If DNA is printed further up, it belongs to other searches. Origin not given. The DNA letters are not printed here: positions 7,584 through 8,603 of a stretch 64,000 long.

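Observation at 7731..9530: Chimeric initiating transferase: polytopic WecA/MraY-type PNPT fused to the non-catalytic N-terminal half of a WbaP-type PGT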

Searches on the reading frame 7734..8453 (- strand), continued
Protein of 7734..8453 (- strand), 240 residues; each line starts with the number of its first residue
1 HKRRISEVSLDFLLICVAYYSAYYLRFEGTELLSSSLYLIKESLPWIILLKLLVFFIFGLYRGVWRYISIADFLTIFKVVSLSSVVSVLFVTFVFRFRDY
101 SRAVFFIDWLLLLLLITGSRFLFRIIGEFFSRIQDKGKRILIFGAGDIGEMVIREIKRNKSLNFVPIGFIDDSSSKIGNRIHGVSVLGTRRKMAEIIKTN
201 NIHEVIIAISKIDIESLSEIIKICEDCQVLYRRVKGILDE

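Call 41: search_solved_structures(query=A3, max_evalue=10, show_alignments=3)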
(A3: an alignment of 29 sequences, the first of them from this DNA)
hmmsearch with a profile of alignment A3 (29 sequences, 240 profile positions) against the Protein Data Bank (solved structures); distinct sequences matched with E-value up to 10: 24.
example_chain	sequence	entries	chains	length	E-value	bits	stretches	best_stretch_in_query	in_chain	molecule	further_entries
3nkl_A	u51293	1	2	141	1.9e-15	60.2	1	134-233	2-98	UDP-D-quinovosamine 4-dehydrogenase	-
30us_A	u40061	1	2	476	1.3e-07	34.5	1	27-215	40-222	UDP-Gal::undecaprenolphosphate Gal-1-P transferase WbaP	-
30wc_A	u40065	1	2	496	1.4e-07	34.4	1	27-215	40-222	Undecaprenyl-phosphate galactose phosphotransferase WbaP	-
9s7s_A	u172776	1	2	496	1.4e-07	34.4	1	27-215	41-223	UDP-Gal::undecaprenolphosphate Gal-1-P transferase WbaP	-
9s8l_A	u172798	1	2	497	1.4e-07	34.4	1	27-215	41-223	UDP-Gal::undecaprenolphosphate Gal-1-P transferase WbaP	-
8t53_A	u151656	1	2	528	7.6e-07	32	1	71-205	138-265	Undecaprenyl-phosphate galactose phosphotransferase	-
5zz5_A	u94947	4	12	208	2.7e-06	30.2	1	134-220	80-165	Redox-sensing transcriptional repressor Rex | Redox-sensing transcriptional repressor Rex 1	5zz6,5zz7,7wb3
7txp_A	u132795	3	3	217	0.0075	18.9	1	137-195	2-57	VioB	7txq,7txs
3keo_A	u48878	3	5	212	0.022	17.4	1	122-220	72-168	Redox-sensing transcriptional repressor rex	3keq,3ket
3wg9_A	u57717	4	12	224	0.028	17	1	135-215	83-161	Redox-sensing transcriptional repressor rex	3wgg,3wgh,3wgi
2o05_A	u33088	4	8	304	0.033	16.8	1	133-185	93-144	Spermidine synthase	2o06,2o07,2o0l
3rw9_A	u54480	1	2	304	0.033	16.8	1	133-185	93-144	Spermidine synthase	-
9q41_A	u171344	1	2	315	0.035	16.7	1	133-185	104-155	Spermidine synthase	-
4g65_A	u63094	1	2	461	0.037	16.7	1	116-218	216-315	Trk system potassium uptake protein trkA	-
4j9u_E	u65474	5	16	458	0.051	16.2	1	116-218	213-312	Potassium uptake protein TrkA | Potassium transporter peripheral membrane component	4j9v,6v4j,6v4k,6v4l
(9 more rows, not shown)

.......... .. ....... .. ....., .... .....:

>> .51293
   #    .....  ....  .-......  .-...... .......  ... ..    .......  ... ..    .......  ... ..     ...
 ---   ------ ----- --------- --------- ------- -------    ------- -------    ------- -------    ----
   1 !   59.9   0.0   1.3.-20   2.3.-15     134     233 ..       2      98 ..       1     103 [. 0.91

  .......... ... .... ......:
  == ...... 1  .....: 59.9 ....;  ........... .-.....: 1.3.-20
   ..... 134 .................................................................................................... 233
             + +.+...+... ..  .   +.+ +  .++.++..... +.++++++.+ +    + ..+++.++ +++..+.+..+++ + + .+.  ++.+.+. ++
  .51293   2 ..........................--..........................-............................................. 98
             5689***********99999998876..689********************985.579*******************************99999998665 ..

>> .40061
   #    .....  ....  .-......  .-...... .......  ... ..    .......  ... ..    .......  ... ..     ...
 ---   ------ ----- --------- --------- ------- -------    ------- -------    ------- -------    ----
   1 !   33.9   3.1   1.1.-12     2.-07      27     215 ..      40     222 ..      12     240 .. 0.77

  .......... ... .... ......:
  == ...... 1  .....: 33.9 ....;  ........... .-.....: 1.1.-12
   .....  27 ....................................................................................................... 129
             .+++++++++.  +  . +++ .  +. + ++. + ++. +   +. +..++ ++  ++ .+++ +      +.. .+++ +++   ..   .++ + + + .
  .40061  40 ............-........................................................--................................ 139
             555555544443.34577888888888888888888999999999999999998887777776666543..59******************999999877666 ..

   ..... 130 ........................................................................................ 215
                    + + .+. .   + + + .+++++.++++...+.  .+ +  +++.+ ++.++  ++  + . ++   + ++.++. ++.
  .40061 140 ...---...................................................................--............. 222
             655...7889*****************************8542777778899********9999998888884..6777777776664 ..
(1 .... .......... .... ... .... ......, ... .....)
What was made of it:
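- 8004..8024 (-): G503-A-G-D-I-G-E509 nucleotide-binding loop. The paired acidic site D530-D531 lies at 7938..7943. The same GxGxxG/DD pattern is seen in 3nkl and WbaP (call 41).
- On PglF/WbpM/CapD-type dehydratase: 3nkl scores 60 bits (call 41).
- Profile search: 3nkl 60 bits over 100 aa, WbaP 34 bits over 189 aa (call 41). The fusion-family profile hits WbaP chains at about 1e-7 (call 41). The per-residue score to the WbpM-type fragment 3nkl is about three times that to WbaP (call 41).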

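Call 49: find_encoding_contigs(protein=P0251, flank=6000, max_places=2)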
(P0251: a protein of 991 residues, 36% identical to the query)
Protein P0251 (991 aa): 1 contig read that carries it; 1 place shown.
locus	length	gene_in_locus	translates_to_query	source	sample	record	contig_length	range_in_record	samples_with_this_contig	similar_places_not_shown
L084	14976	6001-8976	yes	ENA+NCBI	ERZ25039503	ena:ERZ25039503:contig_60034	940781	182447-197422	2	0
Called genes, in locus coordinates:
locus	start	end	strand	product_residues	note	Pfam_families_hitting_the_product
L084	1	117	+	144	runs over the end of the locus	PF00472:RF-1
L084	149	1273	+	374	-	PF00266:Aminotran_5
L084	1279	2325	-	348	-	PF13371:TPR_9 (faint), PF07719:TPR_2 (faint), PF13414:TPR_11 (weak), PF13431:TPR_17 (weak), PF13432:TPR_16, PF14559:TPR_19 (weak), PF00515:TPR_1 (weak), PF13432:TPR_16 (weak), +7 more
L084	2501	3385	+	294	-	PF19420:DDAH_eukar, PF02274:ADI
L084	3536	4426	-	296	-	PF13525:YfiO, PF00515:TPR_1 (faint), PF07719:TPR_2 (faint), PF13174:TPR_6 (weak), PF13176:TPR_7 (faint), PF13181:TPR_8 (faint), PF13424:TPR_12, PF13432:TPR_16 (weak), +1 more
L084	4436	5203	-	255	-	PF13490:zf-HC2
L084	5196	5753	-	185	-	PF07638:Sigma70_ECF, PF04542:Sigma70_r2, PF08281:Sigma70_r4_2, PF04545:Sigma70_r4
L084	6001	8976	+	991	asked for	PF00953:Glycos_transf_4, PF13727:CoA_binding_3, PF01073:3Beta_HSD (weak), PF01370:Epimerase, PF02719:Polysacc_synt_2, PF04321:RmlD_sub_bind, PF16363:GDP_Man_Dehyd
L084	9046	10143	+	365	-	PF00535:Glycos_transf_2, PF10111:Glyco_tranf_2_2 (weak)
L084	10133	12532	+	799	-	PF04932:Wzy_C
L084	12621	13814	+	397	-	PF13439:Glyco_transf_4, PF13579:Glyco_trans_4_4 (weak), PF00534:Glycos_transf_1, PF13692:Glyco_trans_1_4, PF20706:GT4-conflict (weak)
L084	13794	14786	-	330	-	PF01073:3Beta_HSD, PF01370:Epimerase, PF04321:RmlD_sub_bind, PF13460:NAD_binding_10, PF16363:GDP_Man_Dehyd, PF07993:NAD_binding_4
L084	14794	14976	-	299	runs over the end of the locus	PF00535:Glycos_transf_2, PF13641:Glyco_tranf_2_3, PF13632:Glyco_trans_2_3 (weak)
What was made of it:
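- P0251 lies on a 940-kb contig (call 49). A similar gene set surrounds the triple fusion P0251 (call 49).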

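Call 71: find_encoding_contigs(protein=P0144, flank=4000, max_places=2)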
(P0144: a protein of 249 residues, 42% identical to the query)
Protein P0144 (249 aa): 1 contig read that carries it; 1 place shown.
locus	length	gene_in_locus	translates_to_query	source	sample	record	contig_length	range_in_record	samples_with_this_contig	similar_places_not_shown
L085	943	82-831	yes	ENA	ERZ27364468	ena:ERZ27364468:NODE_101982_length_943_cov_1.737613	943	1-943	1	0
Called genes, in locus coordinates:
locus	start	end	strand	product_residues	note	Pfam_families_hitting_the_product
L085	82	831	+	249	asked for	PF13727:CoA_binding_3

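Call 72: find_encoding_contigs(protein=P0224, flank=4000, max_places=2)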
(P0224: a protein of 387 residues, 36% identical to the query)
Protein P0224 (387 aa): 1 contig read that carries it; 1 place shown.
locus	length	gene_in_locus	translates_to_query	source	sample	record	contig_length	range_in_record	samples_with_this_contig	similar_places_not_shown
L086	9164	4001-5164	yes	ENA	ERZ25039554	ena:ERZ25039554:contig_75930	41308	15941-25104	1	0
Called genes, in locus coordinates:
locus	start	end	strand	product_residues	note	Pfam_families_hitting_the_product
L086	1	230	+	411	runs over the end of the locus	PF13439:Glyco_transf_4, PF13579:Glyco_trans_4_4, PF00534:Glycos_transf_1, PF13692:Glyco_trans_1_4, PF13524:Glyco_trans_1_2 (weak)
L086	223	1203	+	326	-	PF01073:3Beta_HSD, PF01370:Epimerase, PF02719:Polysacc_synt_2 (faint), PF04321:RmlD_sub_bind, PF16363:GDP_Man_Dehyd, PF13460:NAD_binding_10, PF07993:NAD_binding_4 (weak)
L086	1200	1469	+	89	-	-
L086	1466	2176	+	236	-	PF00953:Glycos_transf_4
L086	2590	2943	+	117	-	PF02706:Wzz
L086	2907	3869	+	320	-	-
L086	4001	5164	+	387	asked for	PF13727:CoA_binding_3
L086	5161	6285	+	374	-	PF01370:Epimerase, PF02719:Polysacc_synt_2, PF00072:Response_reg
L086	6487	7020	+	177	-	-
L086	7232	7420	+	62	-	-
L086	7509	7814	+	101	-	-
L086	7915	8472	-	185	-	-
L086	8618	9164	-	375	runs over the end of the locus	-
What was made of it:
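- Some module-only ORFs and split calls exist in public assemblies (P0144, P0224; calls 71, 72).
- Tried and rejected: P0224 is followed by an SDR+receiver gene and may be a split gene or a frameshift (calls 71, 72).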
